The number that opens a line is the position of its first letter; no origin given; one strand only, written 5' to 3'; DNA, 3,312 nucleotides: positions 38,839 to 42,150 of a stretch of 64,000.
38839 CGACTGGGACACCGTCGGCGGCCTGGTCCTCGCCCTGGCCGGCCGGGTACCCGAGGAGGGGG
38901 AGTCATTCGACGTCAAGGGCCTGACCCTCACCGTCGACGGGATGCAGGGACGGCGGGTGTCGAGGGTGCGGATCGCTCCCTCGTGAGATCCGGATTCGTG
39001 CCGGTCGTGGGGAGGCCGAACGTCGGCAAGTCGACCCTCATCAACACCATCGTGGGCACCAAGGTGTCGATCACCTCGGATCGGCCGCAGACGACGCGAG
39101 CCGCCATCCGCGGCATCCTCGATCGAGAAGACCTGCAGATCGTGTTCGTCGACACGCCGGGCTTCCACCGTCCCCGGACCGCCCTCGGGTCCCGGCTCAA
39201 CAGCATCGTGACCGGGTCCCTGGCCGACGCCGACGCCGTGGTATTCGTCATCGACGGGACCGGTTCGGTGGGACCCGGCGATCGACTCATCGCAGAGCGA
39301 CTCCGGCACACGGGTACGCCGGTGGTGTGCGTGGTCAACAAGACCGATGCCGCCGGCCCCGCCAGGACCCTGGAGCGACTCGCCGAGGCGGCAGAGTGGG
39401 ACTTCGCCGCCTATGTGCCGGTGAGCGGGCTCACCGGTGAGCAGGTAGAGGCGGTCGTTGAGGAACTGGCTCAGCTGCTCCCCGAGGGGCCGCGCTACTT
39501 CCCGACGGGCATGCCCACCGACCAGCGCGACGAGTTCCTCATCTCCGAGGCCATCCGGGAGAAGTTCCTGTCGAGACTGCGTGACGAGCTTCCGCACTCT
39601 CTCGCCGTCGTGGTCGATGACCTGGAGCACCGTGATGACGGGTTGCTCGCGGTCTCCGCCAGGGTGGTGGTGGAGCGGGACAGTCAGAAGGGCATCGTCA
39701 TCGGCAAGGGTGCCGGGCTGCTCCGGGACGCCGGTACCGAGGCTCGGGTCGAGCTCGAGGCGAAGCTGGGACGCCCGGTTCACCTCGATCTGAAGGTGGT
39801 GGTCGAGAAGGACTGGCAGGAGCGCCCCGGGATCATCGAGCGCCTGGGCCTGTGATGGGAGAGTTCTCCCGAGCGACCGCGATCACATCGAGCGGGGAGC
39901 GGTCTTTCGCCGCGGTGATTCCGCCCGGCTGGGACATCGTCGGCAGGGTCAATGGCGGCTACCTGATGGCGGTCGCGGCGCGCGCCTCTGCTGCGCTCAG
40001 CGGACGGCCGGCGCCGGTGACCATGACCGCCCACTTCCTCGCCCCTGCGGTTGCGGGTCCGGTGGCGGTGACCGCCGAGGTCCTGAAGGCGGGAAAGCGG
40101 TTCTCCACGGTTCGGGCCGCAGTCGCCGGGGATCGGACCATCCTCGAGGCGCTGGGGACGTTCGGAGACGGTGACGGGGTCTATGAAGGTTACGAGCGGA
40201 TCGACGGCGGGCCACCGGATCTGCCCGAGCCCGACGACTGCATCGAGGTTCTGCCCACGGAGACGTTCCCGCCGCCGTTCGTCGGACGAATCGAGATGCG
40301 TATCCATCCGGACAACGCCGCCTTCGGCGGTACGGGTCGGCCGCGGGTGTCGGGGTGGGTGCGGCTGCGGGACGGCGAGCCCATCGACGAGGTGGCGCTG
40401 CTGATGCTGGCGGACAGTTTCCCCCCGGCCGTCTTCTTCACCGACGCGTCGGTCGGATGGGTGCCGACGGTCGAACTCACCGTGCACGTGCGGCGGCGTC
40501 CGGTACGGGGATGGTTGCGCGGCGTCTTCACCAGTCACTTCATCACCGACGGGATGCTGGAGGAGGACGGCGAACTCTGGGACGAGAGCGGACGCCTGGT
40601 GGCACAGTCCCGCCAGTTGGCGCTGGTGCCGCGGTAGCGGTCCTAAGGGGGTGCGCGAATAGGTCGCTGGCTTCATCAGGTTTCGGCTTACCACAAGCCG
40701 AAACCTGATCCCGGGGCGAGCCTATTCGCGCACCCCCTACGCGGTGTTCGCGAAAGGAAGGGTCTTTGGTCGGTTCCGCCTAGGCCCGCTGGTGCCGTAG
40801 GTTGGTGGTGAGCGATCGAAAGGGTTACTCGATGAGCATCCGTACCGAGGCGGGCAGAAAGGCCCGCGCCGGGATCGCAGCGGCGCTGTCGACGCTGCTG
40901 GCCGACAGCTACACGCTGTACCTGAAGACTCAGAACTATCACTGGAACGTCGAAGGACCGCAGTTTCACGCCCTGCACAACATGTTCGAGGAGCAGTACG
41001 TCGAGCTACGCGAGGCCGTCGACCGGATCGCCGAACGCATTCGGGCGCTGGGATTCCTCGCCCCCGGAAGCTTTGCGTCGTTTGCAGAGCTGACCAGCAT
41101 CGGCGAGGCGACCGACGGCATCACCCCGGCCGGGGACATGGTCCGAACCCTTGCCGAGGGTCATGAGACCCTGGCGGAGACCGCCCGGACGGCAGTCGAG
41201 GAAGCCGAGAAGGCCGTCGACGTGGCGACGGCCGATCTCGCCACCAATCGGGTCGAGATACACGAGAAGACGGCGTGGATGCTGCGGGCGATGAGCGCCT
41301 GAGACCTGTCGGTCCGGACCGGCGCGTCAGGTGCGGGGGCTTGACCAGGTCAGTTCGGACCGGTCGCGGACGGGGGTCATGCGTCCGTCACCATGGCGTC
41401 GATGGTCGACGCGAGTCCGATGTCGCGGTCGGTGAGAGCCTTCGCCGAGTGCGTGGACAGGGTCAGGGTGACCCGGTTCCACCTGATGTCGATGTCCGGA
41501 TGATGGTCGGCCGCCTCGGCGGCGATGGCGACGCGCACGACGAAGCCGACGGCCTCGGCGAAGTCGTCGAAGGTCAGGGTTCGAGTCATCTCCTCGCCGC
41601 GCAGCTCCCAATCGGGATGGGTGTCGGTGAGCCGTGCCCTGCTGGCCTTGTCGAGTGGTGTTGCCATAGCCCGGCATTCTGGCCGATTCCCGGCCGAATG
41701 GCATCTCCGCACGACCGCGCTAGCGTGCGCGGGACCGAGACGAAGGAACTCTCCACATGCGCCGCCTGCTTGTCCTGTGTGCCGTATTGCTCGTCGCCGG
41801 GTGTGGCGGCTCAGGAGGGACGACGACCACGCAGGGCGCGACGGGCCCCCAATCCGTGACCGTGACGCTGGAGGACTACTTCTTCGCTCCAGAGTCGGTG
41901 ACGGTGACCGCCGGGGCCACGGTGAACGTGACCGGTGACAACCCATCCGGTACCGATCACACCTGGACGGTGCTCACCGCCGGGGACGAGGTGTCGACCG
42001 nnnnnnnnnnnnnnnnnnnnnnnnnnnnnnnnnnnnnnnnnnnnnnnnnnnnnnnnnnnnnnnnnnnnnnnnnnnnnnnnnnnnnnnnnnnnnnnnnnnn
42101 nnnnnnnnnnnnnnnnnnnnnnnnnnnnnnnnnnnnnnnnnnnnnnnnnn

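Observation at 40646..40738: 93-nt nested perfect palindrome between the thioesterase gene and dps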

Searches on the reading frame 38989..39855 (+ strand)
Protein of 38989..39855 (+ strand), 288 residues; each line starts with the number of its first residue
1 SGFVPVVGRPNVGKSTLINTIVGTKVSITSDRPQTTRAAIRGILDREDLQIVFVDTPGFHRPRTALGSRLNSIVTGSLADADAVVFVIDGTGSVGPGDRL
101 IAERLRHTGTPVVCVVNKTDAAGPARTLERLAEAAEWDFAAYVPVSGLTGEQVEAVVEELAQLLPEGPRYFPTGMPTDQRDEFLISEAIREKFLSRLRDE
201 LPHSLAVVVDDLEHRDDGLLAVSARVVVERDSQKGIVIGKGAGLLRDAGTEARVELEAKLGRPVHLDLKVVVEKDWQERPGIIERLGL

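Call 10: search_protein_families(library=pfam, proteins=[window:38989-39855:+])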
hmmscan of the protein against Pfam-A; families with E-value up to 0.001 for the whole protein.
window:38989-39855:+ (288 aa): 7 families
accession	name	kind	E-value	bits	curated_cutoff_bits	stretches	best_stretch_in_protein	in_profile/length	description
PF01926.29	MMR_HSR1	-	7.3e-25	87.7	21.9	1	5-118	3-113/113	50S ribosome-binding GTPase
PF07650.23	KH_2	-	2e-12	47.2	22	1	200-277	1-78/78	KH domain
PF00009.33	GTP_EFTU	-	1e-10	42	26.5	1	46-165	66-187/188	Elongation factor Tu GTP binding domain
PF02421.24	FeoB_N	-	3.5e-10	40.1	27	1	5-126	4-122/156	Ferrous iron transport protein B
PF00350.29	Dynamin_N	-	5.3e-10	40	27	1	6-38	3-35/168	Dynamin family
PF03193.22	RsgA_GTPase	-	7.2e-06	26.4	30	0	6-61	111-170/174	RsgA GTPase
PF04548.22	AIG1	-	4.5e-05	23.3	27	1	6-90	5-93/212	AIG1 family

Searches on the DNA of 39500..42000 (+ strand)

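Call 8: search_rna_families(source=window, start=39500, end=42000, threshold=evalue, max_evalue=10)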
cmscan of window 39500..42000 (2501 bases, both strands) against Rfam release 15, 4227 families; matches with E-value up to 10: 2.
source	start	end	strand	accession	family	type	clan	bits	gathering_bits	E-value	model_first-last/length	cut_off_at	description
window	41778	41829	-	RF02727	sno_ZL116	Gene; snRNA; snoRNA; CD-box;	-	15.9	82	8.5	1-72/72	no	Small nucleolar RNA ZL116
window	41108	41184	+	RF03536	Flavi_TBFV_xrRNA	Cis-reg;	-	15.5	46.5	8.4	1-89/89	no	Tick-borne Flavivirus exoribonuclease-resistant RNA element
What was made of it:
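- On Any Rfam RNA family: There was no hit over the element even at E <= 10 (call 8).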

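Call 35: search_dna_similar(query=window:40640-40745:+, collection=plasmids, mode=distant, max_evalue=10, max_rows=20)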
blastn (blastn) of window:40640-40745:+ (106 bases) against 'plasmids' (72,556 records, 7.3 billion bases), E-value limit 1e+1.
Records with a match: 3; places in all: 3; records where one place covers at least 80% of the query: 0.
Best place of each record, by identity: >=99% 1; 90-95% 1; 80-90% 1.
By first word of the organism name: Streptomyces 1; Agrobacterium 1; Bosea 1.
By predicted mobility (MOB-suite, as given by PLSDB): mobilizable 1; non-mobilizable 1; conjugative 1.
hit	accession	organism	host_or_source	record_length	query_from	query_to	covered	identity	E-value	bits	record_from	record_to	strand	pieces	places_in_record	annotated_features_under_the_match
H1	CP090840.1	Streptomyces viridifaciens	Whole organism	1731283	63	104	40%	81.4%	9e-1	39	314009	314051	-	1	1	allantoate amidohydrolase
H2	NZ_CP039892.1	Agrobacterium tumefaciens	-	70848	58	82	24%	92.0%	3e+0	37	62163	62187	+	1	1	TrbG/VirB9 family P-type conjugative transfer protein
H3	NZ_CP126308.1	Bosea vestrisii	cell culture,root nodule of Vicia ...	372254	22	42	20%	100.0%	9e-1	39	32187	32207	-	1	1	flavin-dependent oxidoreductase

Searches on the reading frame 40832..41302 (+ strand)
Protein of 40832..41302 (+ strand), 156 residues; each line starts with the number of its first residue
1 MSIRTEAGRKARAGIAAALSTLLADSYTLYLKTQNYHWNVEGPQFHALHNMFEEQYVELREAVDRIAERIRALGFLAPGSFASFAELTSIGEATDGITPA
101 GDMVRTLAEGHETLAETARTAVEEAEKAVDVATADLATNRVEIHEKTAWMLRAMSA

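Call 10: search_protein_families(library=pfam, proteins=[window:40832-41302:+])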
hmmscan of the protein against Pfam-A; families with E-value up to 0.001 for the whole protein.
window:40832-41302:+ (156 aa): 1 family
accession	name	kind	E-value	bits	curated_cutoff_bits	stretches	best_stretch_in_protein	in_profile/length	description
PF00210.30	Ferritin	-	2.8e-28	99.1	24.5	1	17-154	2-135/142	Ferritin-like domain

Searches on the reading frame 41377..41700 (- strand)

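Call 10: search_protein_families(library=pfam, proteins=[window:41377-41700:-])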
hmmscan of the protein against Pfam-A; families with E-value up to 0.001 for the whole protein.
window:41377-41700:- (107 aa): 1 family
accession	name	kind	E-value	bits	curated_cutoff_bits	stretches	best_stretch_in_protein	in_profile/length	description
PF01329.24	Pterin_4a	-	3.6e-28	98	26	1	15-102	2-90/91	Pterin 4 alpha carbinolamine dehydratase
